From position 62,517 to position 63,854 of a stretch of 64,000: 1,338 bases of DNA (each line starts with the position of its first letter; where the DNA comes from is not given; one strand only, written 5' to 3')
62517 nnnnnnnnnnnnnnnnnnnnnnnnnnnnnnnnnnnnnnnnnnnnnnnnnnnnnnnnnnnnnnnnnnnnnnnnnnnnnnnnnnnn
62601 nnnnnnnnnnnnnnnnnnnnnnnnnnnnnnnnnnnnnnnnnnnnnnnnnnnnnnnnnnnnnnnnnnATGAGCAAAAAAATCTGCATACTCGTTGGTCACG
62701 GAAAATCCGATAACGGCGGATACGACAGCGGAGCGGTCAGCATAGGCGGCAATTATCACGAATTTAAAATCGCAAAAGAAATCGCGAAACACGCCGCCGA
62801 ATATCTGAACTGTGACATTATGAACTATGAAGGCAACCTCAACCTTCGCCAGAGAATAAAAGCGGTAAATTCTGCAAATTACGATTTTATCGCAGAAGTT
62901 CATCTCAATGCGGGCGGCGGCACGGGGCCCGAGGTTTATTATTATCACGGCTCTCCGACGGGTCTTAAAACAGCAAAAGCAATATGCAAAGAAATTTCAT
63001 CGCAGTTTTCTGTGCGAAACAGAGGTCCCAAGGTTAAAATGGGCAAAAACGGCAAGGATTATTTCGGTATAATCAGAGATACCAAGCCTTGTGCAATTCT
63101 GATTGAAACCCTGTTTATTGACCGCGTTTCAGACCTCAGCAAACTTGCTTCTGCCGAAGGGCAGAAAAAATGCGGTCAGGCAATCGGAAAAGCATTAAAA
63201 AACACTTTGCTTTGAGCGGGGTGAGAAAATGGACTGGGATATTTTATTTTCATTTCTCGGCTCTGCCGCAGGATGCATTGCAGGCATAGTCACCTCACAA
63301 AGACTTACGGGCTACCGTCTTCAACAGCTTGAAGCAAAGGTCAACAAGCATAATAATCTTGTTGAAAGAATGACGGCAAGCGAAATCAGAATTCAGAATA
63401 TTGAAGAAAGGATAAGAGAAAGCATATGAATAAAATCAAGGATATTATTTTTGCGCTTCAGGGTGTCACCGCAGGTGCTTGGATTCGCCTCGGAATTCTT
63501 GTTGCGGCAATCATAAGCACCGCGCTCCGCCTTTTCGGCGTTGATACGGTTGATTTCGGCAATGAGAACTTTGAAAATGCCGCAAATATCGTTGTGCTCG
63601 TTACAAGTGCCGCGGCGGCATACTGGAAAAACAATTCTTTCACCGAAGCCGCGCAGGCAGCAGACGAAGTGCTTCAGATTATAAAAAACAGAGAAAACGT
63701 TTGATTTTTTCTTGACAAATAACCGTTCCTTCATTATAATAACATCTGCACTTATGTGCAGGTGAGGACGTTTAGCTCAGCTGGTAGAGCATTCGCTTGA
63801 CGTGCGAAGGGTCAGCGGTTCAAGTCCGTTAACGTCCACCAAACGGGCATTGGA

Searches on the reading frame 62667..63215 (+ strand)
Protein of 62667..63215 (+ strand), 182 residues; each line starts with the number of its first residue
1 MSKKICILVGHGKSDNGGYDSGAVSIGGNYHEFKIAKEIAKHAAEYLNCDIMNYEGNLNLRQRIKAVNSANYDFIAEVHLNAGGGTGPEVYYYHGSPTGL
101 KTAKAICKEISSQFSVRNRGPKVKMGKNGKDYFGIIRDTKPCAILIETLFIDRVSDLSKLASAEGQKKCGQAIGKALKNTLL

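Call 6: search_protein_families(library=pfam, proteins=[window:62667-63215:+], max_evalue=0.01)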
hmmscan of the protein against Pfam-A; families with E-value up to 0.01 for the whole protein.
window:62667-63215:+ (182 aa): 1 family
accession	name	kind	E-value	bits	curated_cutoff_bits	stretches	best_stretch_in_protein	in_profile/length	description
PF01520.23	Amidase_3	-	4.7e-26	92.3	27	1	5-179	1-174/174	N-acetylmuramoyl-L-alanine amidase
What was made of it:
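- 62667..63215 (+): N-acetylmuramoyl-L-alanine amidase (endolysin type, catalytic domain only). Pfam Amidase_3 4.7e-26 (call 6).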

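Call 11: find_encoding_contigs(protein=window:62667-63215:+, flank=10000, max_places=8)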
Protein window:62667-63215:+ (182 aa): no gene with exactly this product is on record in the collection.

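Call 34: search_protein_families(library=phrogs, proteins=[window:62667-63215:+], max_evalue=0.001)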
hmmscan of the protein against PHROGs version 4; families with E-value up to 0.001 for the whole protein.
window:62667-63215:+ (182 aa): 4 families
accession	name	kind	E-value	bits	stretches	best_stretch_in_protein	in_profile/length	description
phrog_435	-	lysis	7.9e-43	148.2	1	1-180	111-284/556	endolysin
phrog_2742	-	lysis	6.6e-28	99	1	3-177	2-177/318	endolysin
phrog_489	-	lysis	2e-10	41.1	1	2-162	164-335/459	endolysin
phrog_12727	-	lysis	3.2e-07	30.9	1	3-178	163-339/393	endolysin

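Call 91: search_protein_families(library=ncbifam, proteins=[window:62667-63215:+], max_evalue=0.01)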
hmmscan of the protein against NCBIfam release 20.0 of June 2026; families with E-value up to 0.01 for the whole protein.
window:62667-63215:+ (182 aa): 2 families
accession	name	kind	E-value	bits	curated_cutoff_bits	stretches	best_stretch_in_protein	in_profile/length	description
TIGR02883.1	spore_cwlD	equivalog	5.6e-12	46.1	221.55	1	59-178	71-187/189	N-acetylmuramoyl-L-alanine amidase CwlD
NF007751.0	PRK10431.1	equivalog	0.00042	19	532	0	131-180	366-415/445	N-acetylmuramoyl-L-alanine amidase AmiB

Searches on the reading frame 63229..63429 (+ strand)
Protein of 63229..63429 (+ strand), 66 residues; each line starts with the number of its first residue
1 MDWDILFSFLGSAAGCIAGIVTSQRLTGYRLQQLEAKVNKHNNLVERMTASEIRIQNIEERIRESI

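Call 6: search_protein_families(library=pfam, proteins=[window:63229-63429:+], max_evalue=0.01)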
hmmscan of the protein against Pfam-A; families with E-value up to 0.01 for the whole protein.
window:63229-63429:+ (66 aa): 0 families

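Call 34: search_protein_families(library=phrogs, proteins=[window:63229-63429:+], max_evalue=0.001)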
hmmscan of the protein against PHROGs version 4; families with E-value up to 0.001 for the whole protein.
window:63229-63429:+ (66 aa): 2 families
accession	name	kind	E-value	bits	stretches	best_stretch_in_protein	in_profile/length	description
phrog_1863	-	unknown function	2.3e-09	38.1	1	3-64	4-90/97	-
phrog_5851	-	unknown function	0.00056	20.9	1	21-60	17-60/64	-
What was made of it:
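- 63229..63429 (+): 66-aa protein with an N-terminal hydrophobic segment and a coiled coil, probably a holin accessory. phrog_1863 at 2.3e-9, function unknown (call 34).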

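Call 90: search_protein_families(library=pfam, proteins=[window:63229-63429:+], max_evalue=5)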
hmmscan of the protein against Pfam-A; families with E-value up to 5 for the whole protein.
window:63229-63429:+ (66 aa): 2 families
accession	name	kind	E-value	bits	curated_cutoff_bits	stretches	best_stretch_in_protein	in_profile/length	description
PF00435.27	Spectrin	-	0.013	16.4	29.9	1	20-61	23-63/105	Spectrin repeat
PF11836.14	Phage_TAC_11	-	0.052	14.1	27.8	1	12-63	3-55/96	Phage tail tube protein, GTA-gp10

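Call 91: search_protein_families(library=ncbifam, proteins=[window:63229-63429:+], max_evalue=0.01)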
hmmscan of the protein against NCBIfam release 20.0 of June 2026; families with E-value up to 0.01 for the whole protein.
window:63229-63429:+ (66 aa): 0 families

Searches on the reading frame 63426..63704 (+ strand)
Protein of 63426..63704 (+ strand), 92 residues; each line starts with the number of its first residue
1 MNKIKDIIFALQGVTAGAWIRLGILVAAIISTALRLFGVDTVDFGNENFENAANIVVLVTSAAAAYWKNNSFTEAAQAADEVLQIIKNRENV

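Call 6: search_protein_families(library=pfam, proteins=[window:63426-63704:+], max_evalue=0.01)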
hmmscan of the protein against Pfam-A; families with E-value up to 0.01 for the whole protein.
window:63426-63704:+ (92 aa): 1 family
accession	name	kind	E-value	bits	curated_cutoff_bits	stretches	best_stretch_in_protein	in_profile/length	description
PF04688.18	Holin_SPP1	-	8e-17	61.6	27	1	14-84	2-72/74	SPP1 phage holin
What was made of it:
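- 63426..63704 (+): SPP1-type holin (92 aa), the last gene of the operon. Pfam Holin_SPP1 8e-17 (call 6).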

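Call 34: search_protein_families(library=phrogs, proteins=[window:63426-63704:+], max_evalue=0.001)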
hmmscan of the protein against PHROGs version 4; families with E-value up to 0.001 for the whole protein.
window:63426-63704:+ (92 aa): 1 family
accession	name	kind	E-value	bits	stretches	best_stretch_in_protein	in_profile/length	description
phrog_263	-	lysis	2.2e-14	54.4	1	14-90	23-99/123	holin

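Call 91: search_protein_families(library=ncbifam, proteins=[window:63426-63704:+], max_evalue=0.01)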
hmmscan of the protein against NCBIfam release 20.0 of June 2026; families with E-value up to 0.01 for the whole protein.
window:63426-63704:+ (92 aa): 1 family
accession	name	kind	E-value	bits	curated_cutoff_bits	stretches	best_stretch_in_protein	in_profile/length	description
TIGR01592.1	holin_SPP1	equivalog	1.3e-06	28.5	47.3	1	16-84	3-74/78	phage holin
